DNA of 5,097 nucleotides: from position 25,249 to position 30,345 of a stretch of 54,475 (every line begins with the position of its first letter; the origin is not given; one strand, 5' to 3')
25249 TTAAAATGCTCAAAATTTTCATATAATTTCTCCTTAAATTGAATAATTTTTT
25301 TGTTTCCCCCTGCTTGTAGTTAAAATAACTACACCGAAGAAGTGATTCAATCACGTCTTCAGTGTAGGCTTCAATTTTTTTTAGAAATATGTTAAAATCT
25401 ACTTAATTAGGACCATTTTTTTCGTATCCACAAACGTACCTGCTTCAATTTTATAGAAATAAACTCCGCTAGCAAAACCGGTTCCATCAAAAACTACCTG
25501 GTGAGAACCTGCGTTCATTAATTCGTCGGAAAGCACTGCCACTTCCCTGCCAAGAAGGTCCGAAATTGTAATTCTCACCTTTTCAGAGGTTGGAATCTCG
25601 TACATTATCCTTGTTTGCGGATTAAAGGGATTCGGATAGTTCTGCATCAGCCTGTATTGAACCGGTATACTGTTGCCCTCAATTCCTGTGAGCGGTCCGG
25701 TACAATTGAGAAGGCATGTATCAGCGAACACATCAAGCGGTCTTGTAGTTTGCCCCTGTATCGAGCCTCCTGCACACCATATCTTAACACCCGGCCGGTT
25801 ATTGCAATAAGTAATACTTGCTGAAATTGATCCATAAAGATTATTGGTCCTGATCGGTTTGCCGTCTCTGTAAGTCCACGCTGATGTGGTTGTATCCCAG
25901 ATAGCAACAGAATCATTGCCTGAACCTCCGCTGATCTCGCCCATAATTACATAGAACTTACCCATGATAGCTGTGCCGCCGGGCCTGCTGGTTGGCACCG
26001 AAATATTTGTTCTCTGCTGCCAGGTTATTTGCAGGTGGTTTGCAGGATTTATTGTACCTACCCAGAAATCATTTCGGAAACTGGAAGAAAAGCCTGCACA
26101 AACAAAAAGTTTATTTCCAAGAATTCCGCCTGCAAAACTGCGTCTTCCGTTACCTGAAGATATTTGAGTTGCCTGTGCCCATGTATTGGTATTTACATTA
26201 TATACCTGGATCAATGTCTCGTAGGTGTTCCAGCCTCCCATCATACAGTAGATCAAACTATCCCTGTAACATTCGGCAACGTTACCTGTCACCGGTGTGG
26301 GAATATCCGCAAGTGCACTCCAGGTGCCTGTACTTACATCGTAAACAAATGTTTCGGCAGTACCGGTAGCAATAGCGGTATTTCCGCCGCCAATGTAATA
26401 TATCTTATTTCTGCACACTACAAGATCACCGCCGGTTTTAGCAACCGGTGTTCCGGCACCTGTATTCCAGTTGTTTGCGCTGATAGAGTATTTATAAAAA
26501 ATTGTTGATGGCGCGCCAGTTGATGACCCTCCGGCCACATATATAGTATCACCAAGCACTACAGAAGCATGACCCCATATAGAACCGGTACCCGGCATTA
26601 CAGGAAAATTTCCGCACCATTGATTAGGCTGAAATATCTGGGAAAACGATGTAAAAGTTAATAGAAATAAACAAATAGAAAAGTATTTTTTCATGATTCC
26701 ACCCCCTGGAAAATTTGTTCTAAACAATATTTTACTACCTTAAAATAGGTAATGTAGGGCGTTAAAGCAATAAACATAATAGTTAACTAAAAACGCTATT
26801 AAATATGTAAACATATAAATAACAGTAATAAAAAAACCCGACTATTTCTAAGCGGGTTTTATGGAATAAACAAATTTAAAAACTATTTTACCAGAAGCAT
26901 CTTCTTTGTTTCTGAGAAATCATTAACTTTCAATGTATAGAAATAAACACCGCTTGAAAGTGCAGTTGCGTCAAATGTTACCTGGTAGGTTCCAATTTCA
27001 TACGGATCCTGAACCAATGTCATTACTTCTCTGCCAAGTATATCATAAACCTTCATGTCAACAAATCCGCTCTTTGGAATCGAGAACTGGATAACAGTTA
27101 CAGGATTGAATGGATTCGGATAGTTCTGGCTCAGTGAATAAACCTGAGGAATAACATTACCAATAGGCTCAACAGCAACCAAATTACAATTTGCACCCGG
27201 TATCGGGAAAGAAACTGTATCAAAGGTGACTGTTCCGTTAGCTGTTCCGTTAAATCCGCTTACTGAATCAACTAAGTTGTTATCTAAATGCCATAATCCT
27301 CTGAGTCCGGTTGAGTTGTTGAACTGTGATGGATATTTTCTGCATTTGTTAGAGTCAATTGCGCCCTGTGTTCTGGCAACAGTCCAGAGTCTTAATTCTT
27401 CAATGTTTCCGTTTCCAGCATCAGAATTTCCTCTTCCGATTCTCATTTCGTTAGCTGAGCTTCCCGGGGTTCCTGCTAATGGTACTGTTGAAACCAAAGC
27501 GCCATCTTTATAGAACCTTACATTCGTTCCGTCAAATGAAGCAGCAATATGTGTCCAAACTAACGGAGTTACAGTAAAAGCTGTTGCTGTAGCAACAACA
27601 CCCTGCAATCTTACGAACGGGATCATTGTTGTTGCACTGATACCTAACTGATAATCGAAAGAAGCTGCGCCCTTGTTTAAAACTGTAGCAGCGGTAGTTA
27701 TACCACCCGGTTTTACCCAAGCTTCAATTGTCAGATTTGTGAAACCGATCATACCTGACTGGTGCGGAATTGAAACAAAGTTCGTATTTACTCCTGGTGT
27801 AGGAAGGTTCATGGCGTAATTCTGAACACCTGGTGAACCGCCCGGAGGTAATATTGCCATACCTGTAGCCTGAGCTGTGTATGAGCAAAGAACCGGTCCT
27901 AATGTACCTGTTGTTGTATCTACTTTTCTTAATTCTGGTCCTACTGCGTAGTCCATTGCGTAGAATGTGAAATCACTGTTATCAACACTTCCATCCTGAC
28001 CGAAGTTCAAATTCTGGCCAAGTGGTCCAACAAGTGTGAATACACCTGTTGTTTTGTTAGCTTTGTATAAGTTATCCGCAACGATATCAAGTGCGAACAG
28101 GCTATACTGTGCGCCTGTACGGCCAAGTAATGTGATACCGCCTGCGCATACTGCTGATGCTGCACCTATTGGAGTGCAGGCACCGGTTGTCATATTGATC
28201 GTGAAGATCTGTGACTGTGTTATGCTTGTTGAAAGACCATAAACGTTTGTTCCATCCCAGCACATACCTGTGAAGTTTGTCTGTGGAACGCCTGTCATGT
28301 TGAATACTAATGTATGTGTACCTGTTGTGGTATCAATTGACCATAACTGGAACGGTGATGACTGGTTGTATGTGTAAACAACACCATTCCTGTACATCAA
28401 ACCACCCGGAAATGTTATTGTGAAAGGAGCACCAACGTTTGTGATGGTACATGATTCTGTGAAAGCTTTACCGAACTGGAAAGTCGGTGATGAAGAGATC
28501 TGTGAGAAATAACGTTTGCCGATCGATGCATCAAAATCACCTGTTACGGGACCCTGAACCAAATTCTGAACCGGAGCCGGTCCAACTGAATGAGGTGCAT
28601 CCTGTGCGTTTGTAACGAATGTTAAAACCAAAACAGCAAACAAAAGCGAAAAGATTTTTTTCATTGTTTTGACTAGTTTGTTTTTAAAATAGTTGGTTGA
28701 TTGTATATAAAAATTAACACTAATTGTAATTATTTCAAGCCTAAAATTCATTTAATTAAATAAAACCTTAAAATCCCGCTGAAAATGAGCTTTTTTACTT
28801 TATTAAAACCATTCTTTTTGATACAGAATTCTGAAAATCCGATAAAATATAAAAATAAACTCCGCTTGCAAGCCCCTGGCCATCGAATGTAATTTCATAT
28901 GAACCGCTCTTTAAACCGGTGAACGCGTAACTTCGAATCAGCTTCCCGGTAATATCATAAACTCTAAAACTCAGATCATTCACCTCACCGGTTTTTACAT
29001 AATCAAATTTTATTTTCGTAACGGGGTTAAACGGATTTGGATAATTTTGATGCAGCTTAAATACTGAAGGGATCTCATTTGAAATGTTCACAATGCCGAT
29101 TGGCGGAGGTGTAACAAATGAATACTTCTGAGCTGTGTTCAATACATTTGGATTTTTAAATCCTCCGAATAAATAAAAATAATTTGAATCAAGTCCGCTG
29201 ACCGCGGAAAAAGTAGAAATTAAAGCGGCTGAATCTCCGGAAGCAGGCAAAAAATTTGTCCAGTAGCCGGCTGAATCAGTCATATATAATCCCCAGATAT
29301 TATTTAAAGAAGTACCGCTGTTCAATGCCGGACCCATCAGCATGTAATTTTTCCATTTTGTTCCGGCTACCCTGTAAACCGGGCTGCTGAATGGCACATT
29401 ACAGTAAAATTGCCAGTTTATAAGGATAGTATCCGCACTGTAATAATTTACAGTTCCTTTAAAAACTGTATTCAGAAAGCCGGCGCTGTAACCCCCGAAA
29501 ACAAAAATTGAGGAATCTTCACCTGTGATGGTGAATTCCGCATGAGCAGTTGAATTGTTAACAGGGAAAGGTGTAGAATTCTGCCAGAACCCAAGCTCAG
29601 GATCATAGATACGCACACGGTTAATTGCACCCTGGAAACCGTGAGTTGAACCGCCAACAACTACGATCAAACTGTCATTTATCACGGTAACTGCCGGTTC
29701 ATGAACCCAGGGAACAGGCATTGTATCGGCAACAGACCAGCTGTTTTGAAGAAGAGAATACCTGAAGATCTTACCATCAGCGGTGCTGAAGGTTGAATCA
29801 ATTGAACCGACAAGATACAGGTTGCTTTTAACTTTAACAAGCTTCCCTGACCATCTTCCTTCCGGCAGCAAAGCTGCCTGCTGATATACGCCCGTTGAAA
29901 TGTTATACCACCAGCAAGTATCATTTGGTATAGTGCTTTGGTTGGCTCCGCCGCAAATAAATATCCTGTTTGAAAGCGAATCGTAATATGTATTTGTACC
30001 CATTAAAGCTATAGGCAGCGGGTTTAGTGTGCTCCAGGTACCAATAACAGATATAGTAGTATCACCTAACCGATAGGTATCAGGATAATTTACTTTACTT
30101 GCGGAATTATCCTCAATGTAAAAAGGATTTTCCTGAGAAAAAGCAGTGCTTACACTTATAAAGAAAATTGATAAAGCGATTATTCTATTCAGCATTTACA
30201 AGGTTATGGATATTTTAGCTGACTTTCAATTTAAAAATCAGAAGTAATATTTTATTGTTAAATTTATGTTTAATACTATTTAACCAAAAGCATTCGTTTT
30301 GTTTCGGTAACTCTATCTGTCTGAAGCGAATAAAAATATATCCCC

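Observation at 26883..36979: Tandem five-member family: unassigned Cys-containing N-terminal domain fused to a protease-less P-domain (x4) or a LamG module (x1)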

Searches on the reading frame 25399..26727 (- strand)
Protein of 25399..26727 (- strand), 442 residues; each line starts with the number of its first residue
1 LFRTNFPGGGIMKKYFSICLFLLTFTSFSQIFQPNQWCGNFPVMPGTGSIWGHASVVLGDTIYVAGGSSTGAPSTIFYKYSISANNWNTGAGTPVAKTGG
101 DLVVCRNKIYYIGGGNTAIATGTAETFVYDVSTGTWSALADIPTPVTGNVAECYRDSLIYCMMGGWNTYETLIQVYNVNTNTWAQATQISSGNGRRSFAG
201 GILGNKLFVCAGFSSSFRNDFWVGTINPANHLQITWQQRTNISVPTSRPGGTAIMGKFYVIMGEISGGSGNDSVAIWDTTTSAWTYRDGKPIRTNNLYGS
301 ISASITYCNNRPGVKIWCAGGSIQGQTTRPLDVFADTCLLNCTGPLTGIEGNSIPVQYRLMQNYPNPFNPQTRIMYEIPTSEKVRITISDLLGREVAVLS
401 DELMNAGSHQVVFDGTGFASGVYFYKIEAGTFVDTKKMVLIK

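Call 3: search_protein_families(library=pfam, proteins=[window:25399-26727:-], max_evalue=1)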
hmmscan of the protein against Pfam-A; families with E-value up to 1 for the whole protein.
window:25399-26727:- (442 aa): 12 families
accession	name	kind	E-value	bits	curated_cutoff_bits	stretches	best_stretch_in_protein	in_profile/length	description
PF13964.12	Kelch_6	-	8.8e-18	64.1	25.3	3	98-145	3-49/50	Kelch motif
PF24681.1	Kelch_KLHDC2_KLHL20_DRC7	-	4.5e-17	62.5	50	2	52-263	1-221/221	KLHDC2/KLHL20/DRC7 Kelch-repeats domain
PF01344.31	Kelch_1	-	5e-17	61.5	20.1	3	52-91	4-43/46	Kelch motif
PF25210.1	Kelch_FKB95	-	5.4e-17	62.7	70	3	99-211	35-148/268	FKB95, Kelch-repeats domain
PF24981.1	Beta-prop_ATRN-LZTR1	-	6e-17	62.3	50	3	62-187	1-139/289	Attractin/LZTR1 beta-propeller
PF13415.12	Kelch_3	-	1.2e-10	41.7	22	2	111-147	5-41/48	Galactose oxidase, central domain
PF18962.6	Por_Secre_tail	-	1.3e-09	38.7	27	1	364-439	2-74/75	Secretion system C-terminal sorting domain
PF13418.12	Kelch_4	-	3e-09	37.1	21.6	2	105-144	10-49/49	Galactose oxidase, central domain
PF07646.21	Kelch_2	-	1.3e-07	31.7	21.3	1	52-91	4-45/48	Kelch motif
PF24996.1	NANM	-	0.0002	20.8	45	1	54-132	58-138/350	N-acetylneuraminate epimerase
PF13860.13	FlgD_ig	-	0.016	15.6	27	1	381-429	22-75/79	FlgD Ig-like domain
PF09500.16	YiiD_C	-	0.21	12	27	1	371-419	5-53/144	Putative thioesterase (yiiD_Cterm)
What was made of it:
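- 25399..26727 (-): Kelch-propeller + T9SS CTD gene. call 3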

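Call 4: search_protein_families(library=ncbifam, proteins=[window:25399-26727:-], max_evalue=1)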
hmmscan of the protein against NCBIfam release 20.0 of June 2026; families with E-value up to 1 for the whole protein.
window:25399-26727:- (442 aa): 5 families
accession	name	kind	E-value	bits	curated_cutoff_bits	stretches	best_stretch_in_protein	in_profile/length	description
TIGR03548.1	mutarot_permut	subfamily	1.8e-13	50.3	243.2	2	55-142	119-204/323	cyclically-permuted mutarotase family protein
TIGR04183.1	Por_Secre_tail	domain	3.4e-11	42.9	23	1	364-439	2-70/72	T9SS type A sorting domain-containing protein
NF052323.1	T9SSA_dep_M6i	equivalog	2.3e-09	35.8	600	1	363-442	960-1038/1043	T9SS-dependent M6-like inactivated metalloprotease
NF038113.1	T9SSA_dep_M36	equivalog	6.2e-08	31.3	885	1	359-440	791-868/869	T9SS-dependent M36 family metallopeptidase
NF033707.1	T9SS_sortase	equivalog_domain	0.0029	15.3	420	1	359-430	997-1078/1095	type IX secretion system sortase PorU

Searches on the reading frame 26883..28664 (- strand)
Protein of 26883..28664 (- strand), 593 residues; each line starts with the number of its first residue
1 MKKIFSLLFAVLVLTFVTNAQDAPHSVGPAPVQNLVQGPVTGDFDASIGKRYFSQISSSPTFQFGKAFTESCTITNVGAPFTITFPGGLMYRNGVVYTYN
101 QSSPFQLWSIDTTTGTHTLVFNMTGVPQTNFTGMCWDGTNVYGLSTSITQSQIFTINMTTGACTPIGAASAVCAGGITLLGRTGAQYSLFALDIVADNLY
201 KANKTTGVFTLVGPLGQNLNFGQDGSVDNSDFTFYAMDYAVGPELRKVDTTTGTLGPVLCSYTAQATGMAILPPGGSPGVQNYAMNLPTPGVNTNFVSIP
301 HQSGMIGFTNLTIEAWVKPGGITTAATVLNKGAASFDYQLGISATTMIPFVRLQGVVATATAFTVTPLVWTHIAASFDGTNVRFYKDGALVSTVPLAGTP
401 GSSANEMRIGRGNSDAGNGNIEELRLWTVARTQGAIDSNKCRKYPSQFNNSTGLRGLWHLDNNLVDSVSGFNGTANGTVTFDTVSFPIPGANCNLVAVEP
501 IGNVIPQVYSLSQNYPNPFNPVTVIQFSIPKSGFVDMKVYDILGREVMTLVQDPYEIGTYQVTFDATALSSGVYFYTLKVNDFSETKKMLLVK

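Call 3: search_protein_families(library=pfam, proteins=[window:26883-28664:-], max_evalue=1)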
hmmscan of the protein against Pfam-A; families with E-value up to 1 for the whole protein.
window:26883-28664:- (593 aa): 5 families
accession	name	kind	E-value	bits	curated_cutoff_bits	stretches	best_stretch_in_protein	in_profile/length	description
PF13385.13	Laminin_G_3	-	5.2e-20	72.6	27.6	1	294-436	4-150/151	Concanavalin A-like lectin/glucanases superfamily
PF18962.6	Por_Secre_tail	-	2.1e-09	38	27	1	515-589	2-73/75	Secretion system C-terminal sorting domain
PF14339.12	DUF4394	-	0.0041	16.9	29.6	1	140-175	39-71/230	Domain of unknown function (DUF4394)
PF13585.12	CHU_C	-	0.0068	16.9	27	1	535-588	29-81/86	CHU_C Type IX secretion signal domain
PF08139.17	LPAM_1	-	0.13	13.2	20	1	1-15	1-15/18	Prokaryotic membrane lipoprotein lipid attachment site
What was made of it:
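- Checked: The fifth, 26883-28664, carries Laminin_G_3 instead (PF13385, 72.6 bits against a cut-off of 27.6, E 5e-20; call 3).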

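Call 4: search_protein_families(library=ncbifam, proteins=[window:26883-28664:-], max_evalue=1)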
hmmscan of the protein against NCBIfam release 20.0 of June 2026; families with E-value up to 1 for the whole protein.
window:26883-28664:- (593 aa): 5 families
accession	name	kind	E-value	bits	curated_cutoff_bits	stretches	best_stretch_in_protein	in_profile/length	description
TIGR04183.1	Por_Secre_tail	domain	1.1e-11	44.5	23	1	515-590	2-70/72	T9SS type A sorting domain-containing protein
NF038113.1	T9SSA_dep_M36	equivalog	2.7e-10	39.1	885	1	485-591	770-868/869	T9SS-dependent M36 family metallopeptidase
NF052323.1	T9SSA_dep_M6i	equivalog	6.5e-06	24.4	600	1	514-587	960-1033/1043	T9SS-dependent M6-like inactivated metalloprotease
NF033707.1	T9SS_sortase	equivalog_domain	0.0028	15.4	420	1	513-585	1000-1082/1095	type IX secretion system sortase PorU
NF047459.1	LA_3150_fam_lipo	equivalog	0.024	14.8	70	1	120-163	46-89/144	LA_3150 family lipoprotein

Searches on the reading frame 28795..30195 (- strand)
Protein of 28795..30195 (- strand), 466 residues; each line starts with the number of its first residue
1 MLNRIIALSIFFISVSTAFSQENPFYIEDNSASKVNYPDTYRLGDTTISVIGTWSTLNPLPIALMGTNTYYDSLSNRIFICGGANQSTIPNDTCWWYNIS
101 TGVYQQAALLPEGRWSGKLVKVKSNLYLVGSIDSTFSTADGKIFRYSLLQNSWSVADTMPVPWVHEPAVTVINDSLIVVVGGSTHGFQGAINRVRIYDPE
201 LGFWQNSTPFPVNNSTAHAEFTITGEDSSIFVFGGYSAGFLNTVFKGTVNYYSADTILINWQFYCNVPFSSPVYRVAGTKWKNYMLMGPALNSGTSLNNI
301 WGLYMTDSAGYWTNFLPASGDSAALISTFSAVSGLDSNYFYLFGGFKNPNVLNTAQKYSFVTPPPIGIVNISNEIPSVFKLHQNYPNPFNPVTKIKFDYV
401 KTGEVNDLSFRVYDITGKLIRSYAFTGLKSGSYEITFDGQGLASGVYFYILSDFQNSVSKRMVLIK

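Call 3: search_protein_families(library=pfam, proteins=[window:28795-30195:-], max_evalue=1)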
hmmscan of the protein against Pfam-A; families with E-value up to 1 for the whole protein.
window:28795-30195:- (466 aa): 12 families
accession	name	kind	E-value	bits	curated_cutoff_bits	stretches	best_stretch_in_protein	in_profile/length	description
PF13964.12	Kelch_6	-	1.7e-18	66.4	25.3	4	72-114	8-50/50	Kelch motif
PF24981.1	Beta-prop_ATRN-LZTR1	-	1.8e-14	54.1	50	2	78-254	1-187/289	Attractin/LZTR1 beta-propeller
PF24681.1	Kelch_KLHDC2_KLHL20_DRC7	-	3.6e-13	49.8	50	2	53-235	40-221/221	KLHDC2/KLHL20/DRC7 Kelch-repeats domain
PF01344.31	Kelch_1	-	4e-13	49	20.1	3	169-204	6-39/46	Kelch motif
PF07646.21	Kelch_2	-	1.7e-11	43.9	21.3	1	168-200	5-37/48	Kelch motif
PF18962.6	Por_Secre_tail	-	5.2e-09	36.7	27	1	385-463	2-74/75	Secretion system C-terminal sorting domain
PF13415.12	Kelch_3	-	5.6e-07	30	22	2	338-362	2-27/48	Galactose oxidase, central domain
PF13418.12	Kelch_4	-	8e-06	26.2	21.6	1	330-362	6-38/49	Galactose oxidase, central domain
PF24996.1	NANM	-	2.5e-05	23.7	45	1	140-248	28-137/350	N-acetylneuraminate epimerase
PF25210.1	Kelch_FKB95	-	7e-05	23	70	1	110-235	29-149/268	FKB95, Kelch-repeats domain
PF13860.13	FlgD_ig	-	0.00023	21.5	27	1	392-447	9-69/79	FlgD Ig-like domain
PF13585.12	CHU_C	-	0.05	14.2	27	1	403-453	24-72/86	CHU_C Type IX secretion signal domain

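Call 4: search_protein_families(library=ncbifam, proteins=[window:28795-30195:-], max_evalue=1)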
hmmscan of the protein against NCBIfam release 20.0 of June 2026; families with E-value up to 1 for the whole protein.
window:28795-30195:- (466 aa): 6 families
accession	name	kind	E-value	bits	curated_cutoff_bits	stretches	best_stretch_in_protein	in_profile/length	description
TIGR04183.1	Por_Secre_tail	domain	2.5e-08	33.8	23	1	385-463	2-70/72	T9SS type A sorting domain-containing protein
NF033707.1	T9SS_sortase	equivalog_domain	4.5e-07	27.9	420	1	380-451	997-1075/1095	type IX secretion system sortase PorU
NF052323.1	T9SSA_dep_M6i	equivalog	1.2e-05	23.5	600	1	384-452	960-1025/1043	T9SS-dependent M6-like inactivated metalloprotease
NF038113.1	T9SSA_dep_M36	equivalog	2.1e-05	22.9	885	1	374-463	787-867/869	T9SS-dependent M36 family metallopeptidase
TIGR03547.1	muta_rot_YjhT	subfamily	0.0034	16.6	256.35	1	54-299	97-320/346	YjhT family mutarotase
NF010730.0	PRK14131.1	subfamily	0.017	13.9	416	2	143-297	199-348/384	N-acetylneuraminate epimerase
